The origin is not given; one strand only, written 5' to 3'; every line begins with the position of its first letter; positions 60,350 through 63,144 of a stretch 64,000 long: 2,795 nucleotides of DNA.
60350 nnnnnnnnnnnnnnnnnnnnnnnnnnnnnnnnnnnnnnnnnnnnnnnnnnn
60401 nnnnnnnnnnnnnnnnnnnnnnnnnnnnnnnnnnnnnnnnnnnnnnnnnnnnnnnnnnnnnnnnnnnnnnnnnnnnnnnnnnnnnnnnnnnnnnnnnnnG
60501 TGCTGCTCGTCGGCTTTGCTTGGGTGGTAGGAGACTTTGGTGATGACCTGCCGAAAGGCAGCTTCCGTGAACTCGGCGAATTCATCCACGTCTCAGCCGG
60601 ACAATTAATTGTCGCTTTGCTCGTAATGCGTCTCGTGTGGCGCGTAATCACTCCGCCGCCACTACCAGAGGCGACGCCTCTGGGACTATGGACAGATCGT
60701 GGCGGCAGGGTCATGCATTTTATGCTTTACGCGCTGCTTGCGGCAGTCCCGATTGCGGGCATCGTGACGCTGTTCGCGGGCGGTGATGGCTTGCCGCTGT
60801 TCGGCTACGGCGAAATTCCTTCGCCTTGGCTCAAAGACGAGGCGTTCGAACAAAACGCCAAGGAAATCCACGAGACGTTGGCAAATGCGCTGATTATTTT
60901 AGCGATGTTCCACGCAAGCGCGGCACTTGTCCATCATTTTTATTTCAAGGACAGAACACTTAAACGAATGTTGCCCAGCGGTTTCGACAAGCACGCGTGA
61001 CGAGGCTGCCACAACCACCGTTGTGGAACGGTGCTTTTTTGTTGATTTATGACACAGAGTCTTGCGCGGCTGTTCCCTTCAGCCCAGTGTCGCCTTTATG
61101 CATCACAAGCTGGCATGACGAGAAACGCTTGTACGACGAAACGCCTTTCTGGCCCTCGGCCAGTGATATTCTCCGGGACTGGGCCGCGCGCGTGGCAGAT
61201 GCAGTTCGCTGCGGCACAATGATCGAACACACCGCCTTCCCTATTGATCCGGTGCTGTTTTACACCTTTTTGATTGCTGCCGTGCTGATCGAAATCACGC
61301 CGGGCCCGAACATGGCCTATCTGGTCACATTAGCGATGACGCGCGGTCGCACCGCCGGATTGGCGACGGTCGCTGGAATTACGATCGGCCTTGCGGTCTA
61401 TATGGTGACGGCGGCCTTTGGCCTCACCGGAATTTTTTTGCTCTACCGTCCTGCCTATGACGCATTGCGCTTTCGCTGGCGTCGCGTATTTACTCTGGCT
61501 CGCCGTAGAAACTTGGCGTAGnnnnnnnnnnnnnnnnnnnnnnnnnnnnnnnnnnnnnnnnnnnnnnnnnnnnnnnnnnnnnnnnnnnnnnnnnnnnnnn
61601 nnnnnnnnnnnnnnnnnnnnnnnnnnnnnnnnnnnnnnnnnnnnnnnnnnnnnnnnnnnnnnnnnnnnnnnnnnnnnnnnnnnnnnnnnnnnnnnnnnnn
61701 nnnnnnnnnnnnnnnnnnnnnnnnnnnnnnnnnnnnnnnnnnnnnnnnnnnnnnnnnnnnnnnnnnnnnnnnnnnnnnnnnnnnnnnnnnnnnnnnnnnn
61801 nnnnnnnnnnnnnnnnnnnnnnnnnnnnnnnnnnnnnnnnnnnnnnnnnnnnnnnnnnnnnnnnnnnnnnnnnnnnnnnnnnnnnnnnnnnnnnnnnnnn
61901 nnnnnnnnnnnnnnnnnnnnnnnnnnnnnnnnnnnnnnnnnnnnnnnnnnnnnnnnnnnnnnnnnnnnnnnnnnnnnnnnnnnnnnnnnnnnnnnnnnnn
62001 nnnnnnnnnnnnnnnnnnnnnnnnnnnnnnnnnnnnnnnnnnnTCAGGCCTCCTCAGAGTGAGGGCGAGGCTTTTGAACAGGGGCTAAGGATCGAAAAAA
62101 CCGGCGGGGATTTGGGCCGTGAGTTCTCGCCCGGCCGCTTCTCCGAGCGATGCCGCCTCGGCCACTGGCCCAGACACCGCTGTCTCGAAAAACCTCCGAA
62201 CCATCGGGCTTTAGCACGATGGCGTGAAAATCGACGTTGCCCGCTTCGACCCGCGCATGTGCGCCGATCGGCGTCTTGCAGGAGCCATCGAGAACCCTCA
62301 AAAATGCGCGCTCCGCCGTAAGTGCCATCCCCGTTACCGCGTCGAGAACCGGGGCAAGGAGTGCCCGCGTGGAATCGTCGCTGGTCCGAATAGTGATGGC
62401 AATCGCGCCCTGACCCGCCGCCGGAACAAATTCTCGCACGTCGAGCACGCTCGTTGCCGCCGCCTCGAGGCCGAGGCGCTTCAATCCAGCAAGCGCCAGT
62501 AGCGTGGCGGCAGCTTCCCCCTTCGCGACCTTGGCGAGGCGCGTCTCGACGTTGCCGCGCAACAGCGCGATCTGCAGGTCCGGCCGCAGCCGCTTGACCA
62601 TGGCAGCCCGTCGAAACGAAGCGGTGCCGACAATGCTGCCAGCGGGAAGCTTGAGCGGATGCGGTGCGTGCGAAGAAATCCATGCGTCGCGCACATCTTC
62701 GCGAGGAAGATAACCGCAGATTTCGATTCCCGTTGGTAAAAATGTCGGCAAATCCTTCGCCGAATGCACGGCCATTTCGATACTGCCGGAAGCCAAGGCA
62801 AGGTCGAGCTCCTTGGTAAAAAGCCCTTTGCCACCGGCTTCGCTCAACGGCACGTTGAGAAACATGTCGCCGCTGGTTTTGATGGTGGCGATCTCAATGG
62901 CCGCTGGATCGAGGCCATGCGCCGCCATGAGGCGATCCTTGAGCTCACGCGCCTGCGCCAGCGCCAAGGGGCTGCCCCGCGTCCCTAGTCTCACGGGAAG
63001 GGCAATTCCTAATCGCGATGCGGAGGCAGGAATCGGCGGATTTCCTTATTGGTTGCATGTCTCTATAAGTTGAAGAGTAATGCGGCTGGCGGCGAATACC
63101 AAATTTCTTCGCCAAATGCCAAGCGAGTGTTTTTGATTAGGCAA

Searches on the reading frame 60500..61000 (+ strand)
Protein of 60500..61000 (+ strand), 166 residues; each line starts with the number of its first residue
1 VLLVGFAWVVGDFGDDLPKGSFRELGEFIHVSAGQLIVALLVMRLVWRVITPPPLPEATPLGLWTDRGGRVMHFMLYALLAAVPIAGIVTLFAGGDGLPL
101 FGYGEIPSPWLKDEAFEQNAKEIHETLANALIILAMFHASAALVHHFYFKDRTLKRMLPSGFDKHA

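Call 65: search_protein_families(library=pfam, proteins=[window:60500-61000:+], max_evalue=0.001)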
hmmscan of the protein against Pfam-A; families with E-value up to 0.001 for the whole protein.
window:60500-61000:+ (166 aa): 1 family
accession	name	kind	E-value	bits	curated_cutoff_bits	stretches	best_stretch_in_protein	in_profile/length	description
PF01292.26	Ni_hydr_CYTB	-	4.6e-23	82.3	30.1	1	23-159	41-178/179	Prokaryotic cytochrome b561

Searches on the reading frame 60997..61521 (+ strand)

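Call 65: search_protein_families(library=pfam, proteins=[window:60997-61521:+], max_evalue=0.001)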
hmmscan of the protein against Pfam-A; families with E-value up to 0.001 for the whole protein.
window:60997-61521:+ (174 aa): 1 family
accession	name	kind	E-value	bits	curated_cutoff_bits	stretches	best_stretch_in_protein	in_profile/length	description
PF01810.24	LysE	-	3.4e-07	30.4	25.6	1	100-147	5-52/193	LysE type translocator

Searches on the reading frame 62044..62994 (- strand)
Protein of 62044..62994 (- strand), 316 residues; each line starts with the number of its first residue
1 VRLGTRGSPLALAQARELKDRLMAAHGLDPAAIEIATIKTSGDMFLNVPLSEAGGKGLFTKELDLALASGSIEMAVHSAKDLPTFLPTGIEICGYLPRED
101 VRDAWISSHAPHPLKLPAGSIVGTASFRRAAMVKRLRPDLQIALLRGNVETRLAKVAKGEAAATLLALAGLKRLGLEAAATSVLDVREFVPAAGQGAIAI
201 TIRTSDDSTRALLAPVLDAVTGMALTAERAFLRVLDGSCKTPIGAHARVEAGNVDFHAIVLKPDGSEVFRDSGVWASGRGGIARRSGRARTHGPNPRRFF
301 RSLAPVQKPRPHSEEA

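Call 65: search_protein_families(library=pfam, proteins=[window:62044-62994:-], max_evalue=0.001)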
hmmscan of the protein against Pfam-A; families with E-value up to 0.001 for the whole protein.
window:62044-62994:- (316 aa): 2 families
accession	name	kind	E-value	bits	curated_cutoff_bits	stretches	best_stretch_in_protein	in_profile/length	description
PF01379.25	Porphobil_deam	-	5.1e-72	242.2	22.1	1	1-210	1-206/207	Porphobilinogen deaminase, dipyromethane cofactor binding domain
PF03900.20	Porphobil_deamC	-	2.9e-14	53.6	26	1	225-270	4-51/74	Porphobilinogen deaminase, C-terminal domain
